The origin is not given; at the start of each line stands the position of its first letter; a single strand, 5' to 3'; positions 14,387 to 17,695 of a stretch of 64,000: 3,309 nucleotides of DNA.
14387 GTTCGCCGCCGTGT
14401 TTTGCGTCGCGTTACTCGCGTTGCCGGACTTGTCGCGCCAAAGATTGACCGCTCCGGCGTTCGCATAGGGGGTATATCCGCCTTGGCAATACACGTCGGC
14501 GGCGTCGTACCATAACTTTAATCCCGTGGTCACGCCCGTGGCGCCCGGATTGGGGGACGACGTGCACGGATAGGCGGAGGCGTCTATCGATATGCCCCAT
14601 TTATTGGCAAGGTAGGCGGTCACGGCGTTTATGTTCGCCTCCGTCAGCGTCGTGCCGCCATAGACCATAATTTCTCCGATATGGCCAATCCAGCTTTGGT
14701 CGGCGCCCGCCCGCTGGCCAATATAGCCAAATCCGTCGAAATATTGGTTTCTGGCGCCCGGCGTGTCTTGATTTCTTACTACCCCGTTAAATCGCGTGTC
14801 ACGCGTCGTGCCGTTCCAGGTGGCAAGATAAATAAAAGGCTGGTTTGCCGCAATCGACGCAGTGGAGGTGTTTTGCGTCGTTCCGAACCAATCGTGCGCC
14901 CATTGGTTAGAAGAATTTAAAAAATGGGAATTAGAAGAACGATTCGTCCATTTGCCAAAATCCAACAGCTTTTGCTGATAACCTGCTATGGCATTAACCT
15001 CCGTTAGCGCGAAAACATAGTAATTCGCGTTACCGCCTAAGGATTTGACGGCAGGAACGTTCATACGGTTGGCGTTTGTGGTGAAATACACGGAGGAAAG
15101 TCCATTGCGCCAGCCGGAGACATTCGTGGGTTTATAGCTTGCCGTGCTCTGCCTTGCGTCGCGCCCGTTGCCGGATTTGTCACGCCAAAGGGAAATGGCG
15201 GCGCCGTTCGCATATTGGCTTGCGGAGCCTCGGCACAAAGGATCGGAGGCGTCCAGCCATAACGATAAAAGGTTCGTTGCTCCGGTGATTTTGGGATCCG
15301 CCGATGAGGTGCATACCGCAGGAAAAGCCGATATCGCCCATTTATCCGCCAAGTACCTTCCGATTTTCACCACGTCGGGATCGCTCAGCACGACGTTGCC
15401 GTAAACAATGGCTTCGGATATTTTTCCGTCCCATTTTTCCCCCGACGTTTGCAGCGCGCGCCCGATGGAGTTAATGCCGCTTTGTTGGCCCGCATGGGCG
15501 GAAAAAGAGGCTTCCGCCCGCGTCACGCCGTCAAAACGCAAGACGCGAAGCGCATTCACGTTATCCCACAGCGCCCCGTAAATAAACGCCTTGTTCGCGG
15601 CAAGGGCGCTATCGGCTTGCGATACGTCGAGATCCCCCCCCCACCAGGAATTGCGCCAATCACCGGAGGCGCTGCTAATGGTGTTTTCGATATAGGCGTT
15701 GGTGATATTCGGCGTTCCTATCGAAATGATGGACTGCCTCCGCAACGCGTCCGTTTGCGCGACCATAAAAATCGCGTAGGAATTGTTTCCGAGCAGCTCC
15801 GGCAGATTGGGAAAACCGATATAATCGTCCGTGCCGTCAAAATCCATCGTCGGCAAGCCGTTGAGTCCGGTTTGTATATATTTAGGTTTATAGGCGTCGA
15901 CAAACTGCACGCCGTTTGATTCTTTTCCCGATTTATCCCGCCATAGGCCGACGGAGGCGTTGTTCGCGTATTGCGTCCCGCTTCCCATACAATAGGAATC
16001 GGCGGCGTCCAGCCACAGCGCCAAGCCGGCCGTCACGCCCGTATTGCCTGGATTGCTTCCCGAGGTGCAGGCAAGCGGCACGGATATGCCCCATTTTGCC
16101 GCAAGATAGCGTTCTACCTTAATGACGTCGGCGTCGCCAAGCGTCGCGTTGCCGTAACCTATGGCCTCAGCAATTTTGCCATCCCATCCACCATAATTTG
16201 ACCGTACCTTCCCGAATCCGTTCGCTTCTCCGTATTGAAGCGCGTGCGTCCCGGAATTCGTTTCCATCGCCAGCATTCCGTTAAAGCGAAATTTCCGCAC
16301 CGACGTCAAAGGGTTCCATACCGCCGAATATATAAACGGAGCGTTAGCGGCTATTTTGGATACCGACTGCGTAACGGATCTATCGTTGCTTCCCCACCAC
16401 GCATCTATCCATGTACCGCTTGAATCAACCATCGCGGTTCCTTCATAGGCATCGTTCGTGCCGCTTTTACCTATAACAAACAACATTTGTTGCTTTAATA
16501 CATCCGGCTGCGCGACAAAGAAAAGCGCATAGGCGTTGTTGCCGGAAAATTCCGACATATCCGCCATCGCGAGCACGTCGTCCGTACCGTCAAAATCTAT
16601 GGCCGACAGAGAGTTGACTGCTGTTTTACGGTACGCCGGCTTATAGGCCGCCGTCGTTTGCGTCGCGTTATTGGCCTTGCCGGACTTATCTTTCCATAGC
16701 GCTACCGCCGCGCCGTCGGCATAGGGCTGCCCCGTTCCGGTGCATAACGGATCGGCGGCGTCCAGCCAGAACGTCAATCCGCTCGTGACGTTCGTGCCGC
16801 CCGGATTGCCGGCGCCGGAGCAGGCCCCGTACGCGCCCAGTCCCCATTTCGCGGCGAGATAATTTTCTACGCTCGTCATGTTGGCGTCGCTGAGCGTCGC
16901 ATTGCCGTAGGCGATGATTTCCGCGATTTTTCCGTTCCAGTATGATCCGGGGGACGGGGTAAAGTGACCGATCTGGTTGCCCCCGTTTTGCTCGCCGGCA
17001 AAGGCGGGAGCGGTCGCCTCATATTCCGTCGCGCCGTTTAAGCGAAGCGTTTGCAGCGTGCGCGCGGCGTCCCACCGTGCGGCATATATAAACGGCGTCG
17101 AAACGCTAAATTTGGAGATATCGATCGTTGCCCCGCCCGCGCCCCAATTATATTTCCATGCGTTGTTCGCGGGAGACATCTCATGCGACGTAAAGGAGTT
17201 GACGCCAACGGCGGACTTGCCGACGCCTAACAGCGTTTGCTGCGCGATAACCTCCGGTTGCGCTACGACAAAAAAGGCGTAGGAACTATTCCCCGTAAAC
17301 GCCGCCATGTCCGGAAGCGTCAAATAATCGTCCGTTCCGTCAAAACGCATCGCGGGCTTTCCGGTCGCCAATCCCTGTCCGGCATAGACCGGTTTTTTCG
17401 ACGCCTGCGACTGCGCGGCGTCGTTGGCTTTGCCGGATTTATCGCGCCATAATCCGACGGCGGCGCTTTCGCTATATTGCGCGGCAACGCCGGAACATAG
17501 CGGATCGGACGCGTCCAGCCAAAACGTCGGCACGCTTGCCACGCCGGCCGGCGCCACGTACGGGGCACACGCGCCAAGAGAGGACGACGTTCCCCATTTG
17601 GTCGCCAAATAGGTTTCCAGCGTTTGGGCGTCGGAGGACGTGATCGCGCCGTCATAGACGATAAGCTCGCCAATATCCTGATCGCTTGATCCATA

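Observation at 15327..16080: Modules fall into interleaved sequence subfamilies, and distant modules are each other's closest relatives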

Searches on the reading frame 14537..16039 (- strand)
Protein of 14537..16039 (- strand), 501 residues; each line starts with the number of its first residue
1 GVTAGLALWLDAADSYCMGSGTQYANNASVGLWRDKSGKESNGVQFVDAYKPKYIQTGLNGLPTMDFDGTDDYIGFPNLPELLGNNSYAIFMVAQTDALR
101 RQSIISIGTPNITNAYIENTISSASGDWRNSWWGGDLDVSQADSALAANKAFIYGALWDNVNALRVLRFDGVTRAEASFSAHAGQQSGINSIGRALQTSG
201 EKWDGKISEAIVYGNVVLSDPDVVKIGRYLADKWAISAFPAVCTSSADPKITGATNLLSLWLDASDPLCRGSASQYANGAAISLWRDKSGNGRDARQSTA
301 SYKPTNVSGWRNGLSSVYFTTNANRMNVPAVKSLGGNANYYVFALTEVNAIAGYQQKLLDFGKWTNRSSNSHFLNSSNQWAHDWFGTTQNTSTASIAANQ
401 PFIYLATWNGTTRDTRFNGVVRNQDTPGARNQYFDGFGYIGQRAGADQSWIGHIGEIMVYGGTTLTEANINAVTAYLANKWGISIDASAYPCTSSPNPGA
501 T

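Call 10: search_protein_families(library=pfam, proteins=[window:14537-16039:-], max_evalue=0.01)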
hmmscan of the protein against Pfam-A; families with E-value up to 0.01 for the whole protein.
window:14537-16039:- (501 aa): 0 families

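Call 23: find_homologous_proteins(query=window:14537-16039:-, max_evalue=1e-10)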
Query window:14537-16039:- (501 aa): 44 proteins with E <= 1e-10 among 8000 candidates.
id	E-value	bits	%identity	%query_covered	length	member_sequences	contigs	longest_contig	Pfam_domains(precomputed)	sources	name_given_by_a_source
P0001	1.4e-31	128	28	96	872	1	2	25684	PF05099.19,PF16627.11,PF13385.14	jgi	jgi:hypothetical protein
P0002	5.2e-28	117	32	57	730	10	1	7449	PF13385.14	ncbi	-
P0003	2.6e-24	104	31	96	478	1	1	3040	-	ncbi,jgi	jgi:hypothetical protein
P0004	2.4e-23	101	29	96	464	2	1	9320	PF13385.14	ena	-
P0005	9.9e-23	99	26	96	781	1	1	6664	PF13385.14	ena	-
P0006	1.4e-21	95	26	95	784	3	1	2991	PF13385.14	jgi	-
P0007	2.3e-21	95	29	95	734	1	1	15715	PF13385.14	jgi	jgi:hypothetical protein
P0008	1.7e-20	92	25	96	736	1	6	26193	-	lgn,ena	-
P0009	5.3e-20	90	28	48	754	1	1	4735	PF13385.14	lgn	-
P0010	1.3e-19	89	26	97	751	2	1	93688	-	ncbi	-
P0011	1.1e-18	86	25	95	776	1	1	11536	-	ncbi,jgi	jgi:hypothetical protein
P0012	2.5e-18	85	25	96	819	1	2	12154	-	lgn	-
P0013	8.1e-18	83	26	96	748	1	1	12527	-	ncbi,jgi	jgi:hypothetical protein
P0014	8.3e-18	83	24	96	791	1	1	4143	-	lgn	-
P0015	4.3e-17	81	25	96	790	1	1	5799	-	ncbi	-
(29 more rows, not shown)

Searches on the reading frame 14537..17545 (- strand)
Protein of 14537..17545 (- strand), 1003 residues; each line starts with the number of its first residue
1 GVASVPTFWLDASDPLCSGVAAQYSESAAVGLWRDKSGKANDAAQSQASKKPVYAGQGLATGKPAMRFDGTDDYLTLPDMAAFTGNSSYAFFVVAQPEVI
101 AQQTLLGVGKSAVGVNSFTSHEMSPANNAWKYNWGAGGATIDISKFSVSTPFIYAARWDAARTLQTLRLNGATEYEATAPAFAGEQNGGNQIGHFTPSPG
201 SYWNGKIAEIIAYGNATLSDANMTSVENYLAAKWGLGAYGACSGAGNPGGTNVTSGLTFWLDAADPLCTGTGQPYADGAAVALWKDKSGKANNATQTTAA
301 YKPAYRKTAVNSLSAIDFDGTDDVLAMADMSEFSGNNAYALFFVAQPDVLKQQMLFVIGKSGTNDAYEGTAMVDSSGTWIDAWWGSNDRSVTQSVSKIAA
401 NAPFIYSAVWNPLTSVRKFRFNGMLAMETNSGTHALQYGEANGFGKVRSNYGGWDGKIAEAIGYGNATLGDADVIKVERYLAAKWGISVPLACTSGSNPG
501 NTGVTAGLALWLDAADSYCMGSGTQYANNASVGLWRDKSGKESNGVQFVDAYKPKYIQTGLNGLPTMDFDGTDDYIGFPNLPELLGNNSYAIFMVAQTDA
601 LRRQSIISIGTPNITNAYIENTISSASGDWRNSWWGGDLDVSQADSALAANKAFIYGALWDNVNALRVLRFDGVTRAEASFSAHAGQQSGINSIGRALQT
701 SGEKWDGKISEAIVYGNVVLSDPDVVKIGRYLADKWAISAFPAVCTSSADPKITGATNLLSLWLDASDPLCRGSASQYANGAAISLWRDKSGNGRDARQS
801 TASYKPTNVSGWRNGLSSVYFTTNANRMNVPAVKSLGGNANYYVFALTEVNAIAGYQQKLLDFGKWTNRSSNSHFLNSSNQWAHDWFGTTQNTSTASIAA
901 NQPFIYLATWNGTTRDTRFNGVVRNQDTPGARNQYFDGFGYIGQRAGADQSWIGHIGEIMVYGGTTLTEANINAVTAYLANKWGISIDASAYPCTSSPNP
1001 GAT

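Call 35: search_protein_representatives(protein=window:14537-17545:-)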
Query: 1003 residues. Proteins with E-value up to 0.001 (for the whole library): 12141; up to 1e-10: 1907; up to 1e-30: 165. The best 150 are listed.
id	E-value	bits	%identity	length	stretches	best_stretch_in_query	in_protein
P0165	1.5e-112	394.4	31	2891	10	166-485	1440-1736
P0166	3.7e-103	363.3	32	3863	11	205-600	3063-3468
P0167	1.7e-83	298.3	30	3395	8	5-1001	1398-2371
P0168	7.8e-83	296.1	31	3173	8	6-487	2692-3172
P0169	1.3e-81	292.0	30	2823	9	8-495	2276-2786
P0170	1.8e-81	291.5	29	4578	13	28-255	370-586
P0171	1.9e-75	271.6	32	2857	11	254-595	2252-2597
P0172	9.3e-74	266.0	34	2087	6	200-595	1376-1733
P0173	1.2e-72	262.4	27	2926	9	28-238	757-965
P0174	1.9e-68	248.4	32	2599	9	126-986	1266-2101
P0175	1.9e-65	238.5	32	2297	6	249-597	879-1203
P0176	5.3e-65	237.0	31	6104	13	30-236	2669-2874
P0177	1.2e-64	235.9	35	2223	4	133-601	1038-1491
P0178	4.7e-64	233.9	31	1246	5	8-311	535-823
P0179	1.2e-62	229.2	30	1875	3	8-596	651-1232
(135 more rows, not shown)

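Call 42: list_cluster_members(proteins=[P0166, P0167, P0168, P0165, P0172])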
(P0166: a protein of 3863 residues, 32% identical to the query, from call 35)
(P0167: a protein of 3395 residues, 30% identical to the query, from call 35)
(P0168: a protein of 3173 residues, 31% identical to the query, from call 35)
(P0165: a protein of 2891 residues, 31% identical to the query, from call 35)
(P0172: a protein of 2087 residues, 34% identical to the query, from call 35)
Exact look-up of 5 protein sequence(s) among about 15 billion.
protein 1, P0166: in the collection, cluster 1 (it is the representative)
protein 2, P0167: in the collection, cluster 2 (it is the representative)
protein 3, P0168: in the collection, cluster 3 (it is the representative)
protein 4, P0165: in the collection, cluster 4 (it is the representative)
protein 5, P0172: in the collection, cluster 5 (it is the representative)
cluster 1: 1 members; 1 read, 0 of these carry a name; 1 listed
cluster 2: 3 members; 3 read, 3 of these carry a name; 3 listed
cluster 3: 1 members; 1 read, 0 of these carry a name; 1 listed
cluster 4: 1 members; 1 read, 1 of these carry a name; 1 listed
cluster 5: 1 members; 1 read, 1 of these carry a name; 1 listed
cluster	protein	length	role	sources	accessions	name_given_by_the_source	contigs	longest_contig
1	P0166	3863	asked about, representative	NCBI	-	-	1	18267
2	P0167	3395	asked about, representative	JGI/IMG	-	hypothetical protein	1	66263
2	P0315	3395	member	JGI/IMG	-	hypothetical protein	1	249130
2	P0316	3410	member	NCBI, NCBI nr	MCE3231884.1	MAG: hypothetical protein K0R98_141 [Rickettsiaceae bacterium] | hypothetical protein [Rickettsiaceae bacterium]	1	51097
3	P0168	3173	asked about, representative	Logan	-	-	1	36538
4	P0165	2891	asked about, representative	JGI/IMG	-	hypothetical protein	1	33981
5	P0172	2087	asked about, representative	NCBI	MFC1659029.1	LamG-like jellyroll fold domain-containing protein [Pseudomonadota bacterium]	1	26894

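Call 43: find_encoding_contigs(protein=P0166, flank=10000, max_places=2)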
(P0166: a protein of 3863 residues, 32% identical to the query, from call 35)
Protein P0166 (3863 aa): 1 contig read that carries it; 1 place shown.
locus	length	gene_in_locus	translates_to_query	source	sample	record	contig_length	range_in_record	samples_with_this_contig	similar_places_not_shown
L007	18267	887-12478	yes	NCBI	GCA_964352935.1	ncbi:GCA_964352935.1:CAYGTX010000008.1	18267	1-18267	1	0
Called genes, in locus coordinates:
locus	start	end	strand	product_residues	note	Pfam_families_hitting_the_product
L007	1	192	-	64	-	?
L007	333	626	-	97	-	PF00166:Cpn10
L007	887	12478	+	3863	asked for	PF13385:Laminin_G_3 (weak)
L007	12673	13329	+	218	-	PF01965:DJ-1_PfpI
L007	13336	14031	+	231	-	PF00775:Dioxygenase_C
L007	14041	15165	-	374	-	PF01098:FTSW_RODA_SPOVE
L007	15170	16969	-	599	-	PF03717:PBP_dimer, PF00905:Transpeptidase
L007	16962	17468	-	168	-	PF04093:MreD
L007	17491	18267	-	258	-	?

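Call 44: find_encoding_contigs(protein=P0315, flank=10000, max_places=2)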
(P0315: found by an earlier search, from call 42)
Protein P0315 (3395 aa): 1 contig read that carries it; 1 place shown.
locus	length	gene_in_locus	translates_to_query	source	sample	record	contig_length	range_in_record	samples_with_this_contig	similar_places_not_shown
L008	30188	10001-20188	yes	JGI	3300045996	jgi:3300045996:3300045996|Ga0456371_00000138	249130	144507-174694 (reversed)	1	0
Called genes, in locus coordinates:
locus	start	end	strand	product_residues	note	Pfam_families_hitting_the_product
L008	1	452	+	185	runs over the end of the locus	PF00583:Acetyltransf_1, PF13673:Acetyltransf_10, PF13508:Acetyltransf_7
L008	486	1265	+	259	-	PF00977:His_biosynth, PF01207:Dus (faint)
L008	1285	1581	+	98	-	-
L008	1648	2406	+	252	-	PF00977:His_biosynth, PF05690:ThiG (faint), PF01180:DHO_dh (faint)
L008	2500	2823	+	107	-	PF01503:PRA-PH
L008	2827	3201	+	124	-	PF11969:DcpS_C, PF01230:HIT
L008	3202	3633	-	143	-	-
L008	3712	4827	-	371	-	PF04107:GCS2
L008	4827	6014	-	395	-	PF00999:Na_H_Exchanger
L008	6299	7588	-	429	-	PF00275:EPSP_synthase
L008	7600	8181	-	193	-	PF22769:DCD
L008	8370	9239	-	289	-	-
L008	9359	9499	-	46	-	-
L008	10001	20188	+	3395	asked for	PF13385:Laminin_G_3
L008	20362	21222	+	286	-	PF00775:Dioxygenase_C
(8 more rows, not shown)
